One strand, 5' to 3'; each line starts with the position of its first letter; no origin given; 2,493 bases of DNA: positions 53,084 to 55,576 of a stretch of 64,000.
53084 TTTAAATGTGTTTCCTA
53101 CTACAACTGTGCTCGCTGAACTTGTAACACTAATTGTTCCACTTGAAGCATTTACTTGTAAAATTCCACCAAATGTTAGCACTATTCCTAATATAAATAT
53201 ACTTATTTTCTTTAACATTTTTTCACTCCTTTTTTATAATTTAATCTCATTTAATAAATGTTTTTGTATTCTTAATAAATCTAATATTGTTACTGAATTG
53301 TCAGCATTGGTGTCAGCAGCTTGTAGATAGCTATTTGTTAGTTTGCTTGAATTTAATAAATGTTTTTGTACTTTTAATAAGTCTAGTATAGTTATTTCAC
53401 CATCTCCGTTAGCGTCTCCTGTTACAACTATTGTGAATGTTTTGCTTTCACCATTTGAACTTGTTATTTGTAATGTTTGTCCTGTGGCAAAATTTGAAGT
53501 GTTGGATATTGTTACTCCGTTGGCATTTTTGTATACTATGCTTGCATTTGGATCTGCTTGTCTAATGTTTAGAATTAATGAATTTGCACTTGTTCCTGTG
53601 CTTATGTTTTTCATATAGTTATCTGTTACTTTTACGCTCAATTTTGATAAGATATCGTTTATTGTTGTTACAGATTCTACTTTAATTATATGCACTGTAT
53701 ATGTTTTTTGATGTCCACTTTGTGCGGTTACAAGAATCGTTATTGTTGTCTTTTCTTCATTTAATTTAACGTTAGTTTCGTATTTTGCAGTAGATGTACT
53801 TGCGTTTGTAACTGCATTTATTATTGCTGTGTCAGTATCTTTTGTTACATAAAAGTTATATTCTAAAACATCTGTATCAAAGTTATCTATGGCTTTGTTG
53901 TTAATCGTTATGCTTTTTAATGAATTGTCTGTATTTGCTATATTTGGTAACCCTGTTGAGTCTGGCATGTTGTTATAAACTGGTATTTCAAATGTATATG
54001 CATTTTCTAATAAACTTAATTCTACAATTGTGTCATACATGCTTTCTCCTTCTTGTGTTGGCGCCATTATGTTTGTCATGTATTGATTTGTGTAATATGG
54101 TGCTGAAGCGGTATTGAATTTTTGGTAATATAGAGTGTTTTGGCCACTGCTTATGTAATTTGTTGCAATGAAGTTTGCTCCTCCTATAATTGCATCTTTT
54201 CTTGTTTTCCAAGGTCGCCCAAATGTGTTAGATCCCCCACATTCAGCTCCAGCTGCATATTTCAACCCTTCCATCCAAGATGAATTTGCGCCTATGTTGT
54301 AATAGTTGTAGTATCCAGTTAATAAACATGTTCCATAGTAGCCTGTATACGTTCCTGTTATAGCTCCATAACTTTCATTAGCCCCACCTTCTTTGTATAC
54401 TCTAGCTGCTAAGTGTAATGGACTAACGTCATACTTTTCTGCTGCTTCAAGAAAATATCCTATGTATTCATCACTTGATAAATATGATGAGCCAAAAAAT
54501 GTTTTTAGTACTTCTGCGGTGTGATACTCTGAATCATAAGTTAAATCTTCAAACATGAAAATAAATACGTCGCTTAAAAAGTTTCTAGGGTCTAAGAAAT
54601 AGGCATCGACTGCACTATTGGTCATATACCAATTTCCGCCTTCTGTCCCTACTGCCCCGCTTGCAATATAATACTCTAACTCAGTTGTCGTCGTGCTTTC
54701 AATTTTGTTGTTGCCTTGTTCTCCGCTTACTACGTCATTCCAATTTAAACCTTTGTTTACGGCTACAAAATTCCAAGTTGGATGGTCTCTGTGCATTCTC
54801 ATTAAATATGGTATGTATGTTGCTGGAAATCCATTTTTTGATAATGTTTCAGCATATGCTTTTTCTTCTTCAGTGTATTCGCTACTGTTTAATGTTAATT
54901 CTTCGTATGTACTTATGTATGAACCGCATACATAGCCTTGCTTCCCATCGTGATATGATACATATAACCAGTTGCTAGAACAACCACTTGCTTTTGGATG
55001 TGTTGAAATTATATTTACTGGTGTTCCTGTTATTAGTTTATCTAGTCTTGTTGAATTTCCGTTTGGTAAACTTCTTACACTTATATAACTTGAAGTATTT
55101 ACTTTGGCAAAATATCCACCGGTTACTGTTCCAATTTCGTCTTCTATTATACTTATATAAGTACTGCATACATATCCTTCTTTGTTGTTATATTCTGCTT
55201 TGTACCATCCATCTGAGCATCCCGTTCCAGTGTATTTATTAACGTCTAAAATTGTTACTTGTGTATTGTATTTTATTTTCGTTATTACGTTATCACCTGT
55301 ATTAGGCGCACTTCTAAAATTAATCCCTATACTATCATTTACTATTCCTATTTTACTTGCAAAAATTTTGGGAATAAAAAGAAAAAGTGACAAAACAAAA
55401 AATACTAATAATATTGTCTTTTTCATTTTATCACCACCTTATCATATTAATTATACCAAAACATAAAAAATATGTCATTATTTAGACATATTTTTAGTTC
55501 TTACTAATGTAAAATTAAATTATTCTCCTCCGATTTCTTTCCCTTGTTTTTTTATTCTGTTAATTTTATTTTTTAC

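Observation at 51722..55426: Non-cellulosomal cohesin-dockerin pair: dockerin-tagged GH73 peptidoglycan hydrolase next to a membrane-anchored cohesin-like protein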

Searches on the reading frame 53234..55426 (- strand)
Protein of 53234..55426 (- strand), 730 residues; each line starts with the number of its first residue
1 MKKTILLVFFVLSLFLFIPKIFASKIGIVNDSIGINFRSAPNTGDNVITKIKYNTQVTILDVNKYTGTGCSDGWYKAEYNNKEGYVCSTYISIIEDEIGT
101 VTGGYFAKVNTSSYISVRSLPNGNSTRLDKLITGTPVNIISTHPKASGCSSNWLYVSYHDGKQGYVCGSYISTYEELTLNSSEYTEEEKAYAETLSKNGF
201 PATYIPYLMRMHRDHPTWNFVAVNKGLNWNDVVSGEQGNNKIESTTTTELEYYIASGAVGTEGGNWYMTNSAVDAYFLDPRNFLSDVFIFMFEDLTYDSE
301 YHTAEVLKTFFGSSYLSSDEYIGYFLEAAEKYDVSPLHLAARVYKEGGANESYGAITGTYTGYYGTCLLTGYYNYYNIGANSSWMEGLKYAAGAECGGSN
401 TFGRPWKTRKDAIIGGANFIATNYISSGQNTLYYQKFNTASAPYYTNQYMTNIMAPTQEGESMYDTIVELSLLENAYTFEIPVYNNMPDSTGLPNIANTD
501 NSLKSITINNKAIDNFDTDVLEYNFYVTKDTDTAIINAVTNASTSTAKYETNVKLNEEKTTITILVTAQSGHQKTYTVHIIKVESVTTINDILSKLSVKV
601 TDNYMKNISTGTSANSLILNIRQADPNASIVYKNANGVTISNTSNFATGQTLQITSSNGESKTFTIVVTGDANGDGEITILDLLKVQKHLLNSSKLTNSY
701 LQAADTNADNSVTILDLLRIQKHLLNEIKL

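Call 3: search_protein_families(library=pfam, proteins=[window:53234-55426:-], max_evalue=0.1)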
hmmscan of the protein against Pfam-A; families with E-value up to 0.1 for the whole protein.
window:53234-55426:- (730 aa): 10 families
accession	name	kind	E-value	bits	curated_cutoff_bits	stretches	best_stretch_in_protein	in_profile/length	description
PF08239.17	SH3_3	-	2.1e-20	73.1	27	2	34-92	2-54/54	Bacterial SH3 domain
PF00404.24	Dockerin_1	-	6.7e-14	52.3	22.9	1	670-725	2-57/57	Dockerin type I domain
PF12733.13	Cadherin-like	-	6.3e-06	27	24.2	1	503-581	1-87/89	Cadherin-like beta sandwich domain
PF07653.23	SH3_2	-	0.0098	16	21.8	0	44-93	15-54/55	Variant SH3 domain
PF06347.19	SH3_4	-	0.017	15.3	24.1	0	69-90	31-53/56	Bacterial SH3 domain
PF13202.12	EF-hand_5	-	0.03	14.2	25.9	0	671-683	9-21/25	EF hand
PF17829.7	GH115_C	-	0.042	14.1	24.1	0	493-571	30-110/172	Glycosyl hydrolase family 115 C-terminal domain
PF00018.34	SH3_1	-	0.05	13.7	22.9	0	72-86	30-46/48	SH3 domain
PF07760.16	DUF1616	-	0.068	12.8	31.6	0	532-604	184-261/307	Protein of unknown function (DUF1616)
PF13499.12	EF-hand_7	-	0.091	13.6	30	0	671-719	12-64/67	EF-hand domain pair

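Call 4: search_protein_families(library=ncbifam, proteins=[window:53234-55426:-], max_evalue=0.1)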
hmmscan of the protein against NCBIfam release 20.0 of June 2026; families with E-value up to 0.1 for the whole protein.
window:53234-55426:- (730 aa): 3 families
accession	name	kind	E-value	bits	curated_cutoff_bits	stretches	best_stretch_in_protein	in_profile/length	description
NF052642.1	amidase_SagB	exception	6.6e-08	32.1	425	1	320-454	129-247/282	peptidoglycan release complex glucosaminidase SagB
TIGR04211.1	SH3_and_anchor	equivalog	4.4e-06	26.4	65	1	114-184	7-71/198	TIGR04211 family SH3 domain-containing protein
NF040676.1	wall_bind_EntB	exception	0.0052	15.3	780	1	35-175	33-145/490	cell wall-binding protein EntB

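Call 5: search_solved_structures(query=window:53234-55426:-, max_evalue=1, show_alignments=2)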
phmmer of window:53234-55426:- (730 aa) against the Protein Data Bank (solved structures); distinct sequences matched with E-value up to 1: 40.
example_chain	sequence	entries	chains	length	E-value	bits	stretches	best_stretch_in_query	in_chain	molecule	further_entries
6fxo_A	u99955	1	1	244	1.5e-09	40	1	322-453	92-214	Bifunctional autolysin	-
8x39_A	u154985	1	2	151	9.1e-07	30.8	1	667-726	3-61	Serine protease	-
8x3a_A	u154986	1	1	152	9.3e-07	30.8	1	667-726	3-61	Serine protease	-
4pi7_A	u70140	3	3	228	1.1e-06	30.5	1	295-452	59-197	Autolysin E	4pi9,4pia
2kt8_A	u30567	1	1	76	3.1e-06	29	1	23-98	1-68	Probable surface protein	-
4pi8_A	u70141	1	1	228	6.1e-06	28.1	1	295-452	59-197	Autolysin E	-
6fxp_A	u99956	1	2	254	0.0001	24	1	325-454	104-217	Uncharacterized protein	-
6u0o_B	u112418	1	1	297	0.00011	23.9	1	325-454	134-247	LYZ2 domain-containing protein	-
2kyb_A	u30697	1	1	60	0.00016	23.4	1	25-91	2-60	Mannosyl-glycoprotein endo-beta-N-acetylglucosaminidase domain protein, possible enterotox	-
2ccl_B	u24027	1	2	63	0.0002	23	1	667-726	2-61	ENDO-1,4-BETA-XYLANASE Y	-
2vn5_B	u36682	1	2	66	0.00023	22.8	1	666-728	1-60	ENDOGLUCANASE A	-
2krs_A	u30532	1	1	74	0.00028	22.6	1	27-96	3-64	Probable enterotoxin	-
2vn6_B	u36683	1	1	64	0.00066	21.3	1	666-728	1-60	ENDOGLUCANASE A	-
2yik_A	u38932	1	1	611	0.00081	21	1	665-728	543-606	ENDOGLUCANASE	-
1ohz_B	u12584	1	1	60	0.0013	20.4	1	670-726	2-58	ENDO-1,4-BETA-XYLANASE Y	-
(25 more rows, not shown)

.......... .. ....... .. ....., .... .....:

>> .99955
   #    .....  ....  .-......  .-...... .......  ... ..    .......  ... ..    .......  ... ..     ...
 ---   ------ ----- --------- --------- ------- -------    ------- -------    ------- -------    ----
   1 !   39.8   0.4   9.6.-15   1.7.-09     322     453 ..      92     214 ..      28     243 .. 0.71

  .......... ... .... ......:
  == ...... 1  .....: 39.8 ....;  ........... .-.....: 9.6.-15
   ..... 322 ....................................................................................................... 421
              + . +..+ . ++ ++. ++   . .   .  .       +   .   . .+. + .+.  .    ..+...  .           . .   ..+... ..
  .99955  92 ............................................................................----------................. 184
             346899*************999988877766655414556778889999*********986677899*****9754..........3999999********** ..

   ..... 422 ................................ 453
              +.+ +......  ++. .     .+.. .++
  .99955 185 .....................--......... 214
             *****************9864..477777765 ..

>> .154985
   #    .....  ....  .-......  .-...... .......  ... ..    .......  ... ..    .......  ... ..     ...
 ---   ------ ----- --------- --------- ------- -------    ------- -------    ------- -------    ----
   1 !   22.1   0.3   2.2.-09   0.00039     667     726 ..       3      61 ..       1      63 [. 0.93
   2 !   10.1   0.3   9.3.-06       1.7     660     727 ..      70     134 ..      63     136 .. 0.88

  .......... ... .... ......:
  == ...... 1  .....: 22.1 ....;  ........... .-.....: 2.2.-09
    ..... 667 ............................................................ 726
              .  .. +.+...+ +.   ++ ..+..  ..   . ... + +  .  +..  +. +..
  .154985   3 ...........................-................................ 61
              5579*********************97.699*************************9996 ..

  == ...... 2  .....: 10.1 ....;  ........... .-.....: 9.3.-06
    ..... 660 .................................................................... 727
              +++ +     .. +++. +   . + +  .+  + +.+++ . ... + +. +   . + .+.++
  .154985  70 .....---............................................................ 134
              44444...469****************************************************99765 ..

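Call 15: find_homologous_proteins(query=window:53234-55426:-, max_evalue=1e-10)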
Query window:53234-55426:- (730 aa): 1032 proteins with E <= 1e-10 among 8000 candidates; the best 120 are listed.
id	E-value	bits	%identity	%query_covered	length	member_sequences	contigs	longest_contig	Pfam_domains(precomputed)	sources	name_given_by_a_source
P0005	0.0e+0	1583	97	100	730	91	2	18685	PF12733.14,PF00404.25,PF08239.18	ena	-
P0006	0.0e+0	1450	88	100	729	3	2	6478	PF12733.14,PF00404.25,PF06347.20,PF08239.18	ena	-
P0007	0.0e+0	1392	84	100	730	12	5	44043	PF12733.14,PF00404.25,PF08239.18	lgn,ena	-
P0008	2.6e-296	1003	62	100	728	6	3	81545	PF00404.25,PF08239.18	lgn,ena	-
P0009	4.9e-276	936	59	100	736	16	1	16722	PF12733.14,PF00404.25,PF08239.18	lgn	-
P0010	6.1e-269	912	58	98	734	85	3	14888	PF00404.25,PF08239.18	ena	-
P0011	2.9e-263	893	56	100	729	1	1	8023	PF12733.14,PF00404.25,PF08239.18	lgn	-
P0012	3.2e-260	883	57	100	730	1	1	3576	PF00404.25,PF08239.18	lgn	-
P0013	9.9e-222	756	52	96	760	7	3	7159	PF12733.14,PF00404.25,PF08239.18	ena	-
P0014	1.6e-218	746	50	100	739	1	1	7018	PF12733.14,PF00404.25,PF08239.18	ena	-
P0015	2.1e-218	745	51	100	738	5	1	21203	PF12733.14,PF00404.25,PF08239.18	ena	-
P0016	1.3e-216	739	50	100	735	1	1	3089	PF12733.14,PF00404.25,PF08239.18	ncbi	-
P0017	6.6e-216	737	49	98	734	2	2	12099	PF12733.14,PF00404.25,PF08239.18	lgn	-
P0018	1.8e-214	732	50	100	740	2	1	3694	PF00404.25,PF08239.18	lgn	-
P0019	8.2e-210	717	48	97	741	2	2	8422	PF12733.14,PF00404.25,PF08239.18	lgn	-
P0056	2.4e-155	537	41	100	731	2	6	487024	PF12733.14,PF00404.25,PF08239.18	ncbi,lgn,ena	-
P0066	1.0e-146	508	38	99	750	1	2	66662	PF00404.25,PF08239.18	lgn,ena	-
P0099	4.4e-136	473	39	99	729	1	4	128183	PF00404.25,PF08239.18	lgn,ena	-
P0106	2.1e-133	464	35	100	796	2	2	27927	PF00404.25,PF06347.20,PF08239.18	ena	-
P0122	1.5e-127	445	38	80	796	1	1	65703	PF12733.14,PF00404.25,PF08239.18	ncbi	-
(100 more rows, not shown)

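Call 16: find_encoding_contigs(protein=P0008, flank=10000, max_places=1)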
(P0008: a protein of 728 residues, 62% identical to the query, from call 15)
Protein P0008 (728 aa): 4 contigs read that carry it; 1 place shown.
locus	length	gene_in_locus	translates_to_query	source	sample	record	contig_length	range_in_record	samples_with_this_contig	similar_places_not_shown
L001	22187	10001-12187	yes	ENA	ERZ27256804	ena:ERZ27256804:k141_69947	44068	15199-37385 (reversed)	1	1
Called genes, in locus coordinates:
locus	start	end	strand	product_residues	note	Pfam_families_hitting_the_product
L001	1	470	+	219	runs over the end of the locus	PF00849:PseudoU_synth_2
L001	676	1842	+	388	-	PF00438:S-AdoMet_synt_N, PF02772:S-AdoMet_synt_M, PF02773:S-AdoMet_synt_C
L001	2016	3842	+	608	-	PF00009:GTP_EFTU, PF01926:MMR_HSR1 (weak), PF03144:GTP_EFTU_D2, PF22042:EF-G_D2, PF14492:EFG_III (weak), PF00679:EFG_C, PF21018:BipA_C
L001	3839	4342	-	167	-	PF10688:Imp-YgjV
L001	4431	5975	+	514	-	-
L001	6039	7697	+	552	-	-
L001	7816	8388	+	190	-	-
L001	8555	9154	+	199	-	-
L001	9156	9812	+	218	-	-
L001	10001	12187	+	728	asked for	PF08239:SH3_3, PF00404:Dockerin_1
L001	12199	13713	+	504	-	PF12733:Cadherin-like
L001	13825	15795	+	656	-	PF03816:LytR_cpsA_psr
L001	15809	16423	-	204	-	PF01553:Acyltransferase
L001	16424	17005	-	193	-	PF01553:Acyltransferase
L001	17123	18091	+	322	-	PF13379:NMT1_2, PF09084:NMT1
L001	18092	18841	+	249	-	PF00005:ABC_tran, PF13166:AAA_13 (faint), PF13304:AAA_21 (faint)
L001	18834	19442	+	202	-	PF00528:BPD_transp_1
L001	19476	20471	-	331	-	PF13408:Zn_ribbon_recom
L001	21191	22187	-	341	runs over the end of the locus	PF01467:CTP_transf_like, PF13521:AAA_28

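Call 17: find_encoding_contigs(protein=P0056, flank=10000, max_places=1)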
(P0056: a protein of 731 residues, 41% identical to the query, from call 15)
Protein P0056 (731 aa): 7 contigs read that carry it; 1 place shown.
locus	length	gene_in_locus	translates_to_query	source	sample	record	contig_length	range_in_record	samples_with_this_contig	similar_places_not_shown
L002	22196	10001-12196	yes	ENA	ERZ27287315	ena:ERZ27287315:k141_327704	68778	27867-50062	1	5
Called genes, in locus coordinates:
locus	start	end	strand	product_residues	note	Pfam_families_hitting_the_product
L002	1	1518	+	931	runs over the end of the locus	PF00912:Transgly, PF00905:Transpeptidase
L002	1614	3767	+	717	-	PF12974:Phosphonate-bd (weak), PF03816:LytR_cpsA_psr, PF03793:PASTA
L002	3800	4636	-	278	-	PF04018:VCA0040-like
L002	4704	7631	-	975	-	PF02811:PHP, PF07733:DNA_pol3_alpha, PF17657:DNA_pol3_finger, PF14579:HHH_6, PF01336:tRNA_anti-codon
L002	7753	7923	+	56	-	-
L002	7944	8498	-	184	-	-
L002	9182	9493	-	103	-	-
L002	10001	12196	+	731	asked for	PF08239:SH3_3, PF12733:Cadherin-like (weak), PF00404:Dockerin_1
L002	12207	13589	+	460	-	PF12733:Cadherin-like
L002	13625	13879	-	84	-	-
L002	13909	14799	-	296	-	-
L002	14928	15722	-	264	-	PF00149:Metallophos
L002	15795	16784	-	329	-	PF13180:PDZ_2 (weak), PF05362:Lon_C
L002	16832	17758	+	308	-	-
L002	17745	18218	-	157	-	-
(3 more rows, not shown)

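Call 18: find_encoding_contigs(protein=P0099, flank=10000, max_places=1)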
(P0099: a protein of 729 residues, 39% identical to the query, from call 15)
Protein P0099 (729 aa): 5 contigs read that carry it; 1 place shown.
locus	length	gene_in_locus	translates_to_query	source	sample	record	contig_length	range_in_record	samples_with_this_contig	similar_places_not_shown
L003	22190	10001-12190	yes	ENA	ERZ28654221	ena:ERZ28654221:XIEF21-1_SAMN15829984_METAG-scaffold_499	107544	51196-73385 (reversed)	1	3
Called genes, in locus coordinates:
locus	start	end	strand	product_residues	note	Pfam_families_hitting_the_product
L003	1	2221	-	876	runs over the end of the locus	PF00535:Glycos_transf_2, PF10111:Glyco_tranf_2_2, PF13641:Glyco_tranf_2_3 (weak), PF04464:Glyphos_transf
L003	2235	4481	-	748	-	PF04230:PS_pyruv_trans, PF00037:Fer4 (faint), PF12837:Fer4_6 (faint), PF14697:Fer4_21 (faint), PF13183:Fer4_8 (faint), PF12838:Fer4_7, PF13187:Fer4_9 (weak), PF04432:FrhB_FdhB_C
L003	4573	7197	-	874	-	PF00535:Glycos_transf_2, PF13641:Glyco_tranf_2_3 (weak), PF04464:Glyphos_transf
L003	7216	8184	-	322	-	PF01210:NAD_Gly3P_dh_N, PF02558:ApbA, PF03807:F420_oxidored (weak), PF07479:NAD_Gly3P_dh_C, PF20618:GPD_NAD_C_bact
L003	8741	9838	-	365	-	PF00953:Glycos_transf_4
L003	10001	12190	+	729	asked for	PF08239:SH3_3, PF00404:Dockerin_1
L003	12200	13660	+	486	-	PF12733:Cadherin-like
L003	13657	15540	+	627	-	PF03816:LytR_cpsA_psr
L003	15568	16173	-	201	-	-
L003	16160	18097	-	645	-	PF27449:LtaS_N, PF00884:Sulfatase, PF01663:Phosphodiest (weak)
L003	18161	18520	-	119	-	-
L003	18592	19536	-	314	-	-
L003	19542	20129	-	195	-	-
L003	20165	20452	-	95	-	-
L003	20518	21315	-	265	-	-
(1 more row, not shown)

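Call 39: find_encoding_contigs(protein=P0066, flank=6000, max_places=1)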
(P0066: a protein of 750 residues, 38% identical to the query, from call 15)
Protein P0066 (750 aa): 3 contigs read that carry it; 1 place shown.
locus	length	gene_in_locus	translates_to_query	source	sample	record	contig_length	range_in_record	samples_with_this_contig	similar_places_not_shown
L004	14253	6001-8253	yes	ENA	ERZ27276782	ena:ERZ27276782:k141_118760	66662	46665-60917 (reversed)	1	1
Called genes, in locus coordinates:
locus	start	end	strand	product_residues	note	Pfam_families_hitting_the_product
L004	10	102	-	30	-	-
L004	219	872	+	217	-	PF01944:SpoIIM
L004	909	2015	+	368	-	PF02540:NAD_synthase (weak), PF03054:tRNA_Me_trans, PF20259:tRNA_Me_trans_M, PF20258:tRNA_Me_trans_C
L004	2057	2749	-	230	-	-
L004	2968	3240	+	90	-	PF00216:Bac_DNA_binding, PF18291:HU-HIG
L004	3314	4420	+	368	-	PF01743:PolyA_pol, PF12627:PolyA_pol_RNAbd, PF13735:tRNA_NucTran2_2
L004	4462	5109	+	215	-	PF21984:DnaD_N, PF07261:DnaB_2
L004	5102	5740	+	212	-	PF00730:HhH-GPD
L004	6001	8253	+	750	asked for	PF08239:SH3_3, PF00404:Dockerin_1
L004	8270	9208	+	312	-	PF12733:Cadherin-like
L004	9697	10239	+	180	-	PF00210:Ferritin (faint), PF02915:Rubrerythrin, PF21349:RUBY_RBDX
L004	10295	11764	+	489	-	-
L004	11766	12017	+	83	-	-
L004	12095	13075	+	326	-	PF02881:SRP54_N, PF13614:AAA_31 (faint), PF06414:Zeta_toxin (faint), PF00448:SRP54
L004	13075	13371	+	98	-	PF04297:UPF0122, PF08279:HTH_11 (faint)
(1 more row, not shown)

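Call 40: find_encoding_contigs(protein=P0106, flank=6000, max_places=1)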
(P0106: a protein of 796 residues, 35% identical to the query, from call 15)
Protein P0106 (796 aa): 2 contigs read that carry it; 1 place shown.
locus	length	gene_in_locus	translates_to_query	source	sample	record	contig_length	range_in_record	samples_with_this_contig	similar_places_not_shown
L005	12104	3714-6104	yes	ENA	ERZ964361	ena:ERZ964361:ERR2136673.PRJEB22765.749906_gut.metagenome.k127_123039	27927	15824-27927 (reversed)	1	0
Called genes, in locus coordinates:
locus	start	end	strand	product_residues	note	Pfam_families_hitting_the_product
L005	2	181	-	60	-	?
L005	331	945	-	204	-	PF01066:CDP-OH_P_transf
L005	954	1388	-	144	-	PF12844:HTH_19, PF13413:HTH_25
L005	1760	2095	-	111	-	PF05103:DivIVA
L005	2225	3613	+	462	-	PF16403:Bact_surface_Ig-like (weak), PF07523:Big_3 (faint), PF16403:Bact_surface_Ig-like, PF01522:Polysacc_deac_1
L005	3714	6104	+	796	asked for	PF08239:SH3_3 (weak), PF06347:SH3_4 (weak), PF08239:SH3_3, PF00404:Dockerin_1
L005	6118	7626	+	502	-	PF12733:Cadherin-like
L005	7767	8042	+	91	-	PF00216:Bac_DNA_binding, PF18291:HU-HIG (weak)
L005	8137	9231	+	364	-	PF01743:PolyA_pol, PF12627:PolyA_pol_RNAbd, PF13735:tRNA_NucTran2_2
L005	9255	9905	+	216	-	PF21984:DnaD_N, PF07261:DnaB_2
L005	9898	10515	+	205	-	PF00730:HhH-GPD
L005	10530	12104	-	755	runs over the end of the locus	-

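Call 41: find_encoding_contigs(protein=P0122, flank=6000, max_places=1)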
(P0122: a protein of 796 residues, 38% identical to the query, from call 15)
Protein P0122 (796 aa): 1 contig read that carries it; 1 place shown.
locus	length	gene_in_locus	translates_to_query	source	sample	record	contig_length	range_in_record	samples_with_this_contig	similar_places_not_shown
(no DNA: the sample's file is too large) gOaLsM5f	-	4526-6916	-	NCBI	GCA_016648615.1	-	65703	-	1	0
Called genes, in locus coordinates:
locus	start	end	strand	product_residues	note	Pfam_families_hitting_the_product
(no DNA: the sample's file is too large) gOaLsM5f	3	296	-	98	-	?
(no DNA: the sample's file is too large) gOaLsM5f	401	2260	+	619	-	PF00535:Glycos_transf_2, PF10111:Glyco_tranf_2_2, PF13641:Glyco_tranf_2_3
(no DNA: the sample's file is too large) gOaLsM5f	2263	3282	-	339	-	PF01757:Acyl_transf_3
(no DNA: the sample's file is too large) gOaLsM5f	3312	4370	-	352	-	PF00953:Glycos_transf_4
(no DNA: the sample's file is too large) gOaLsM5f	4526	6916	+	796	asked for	PF08239:SH3_3, PF12733:Cadherin-like (weak), PF00404:Dockerin_1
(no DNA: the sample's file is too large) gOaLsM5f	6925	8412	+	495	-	PF12733:Cadherin-like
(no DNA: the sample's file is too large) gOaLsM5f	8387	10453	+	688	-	-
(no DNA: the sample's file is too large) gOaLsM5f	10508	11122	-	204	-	-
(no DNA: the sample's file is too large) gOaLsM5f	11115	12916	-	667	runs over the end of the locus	PF27449:LtaS_N, PF00884:Sulfatase, PF01663:Phosphodiest (faint)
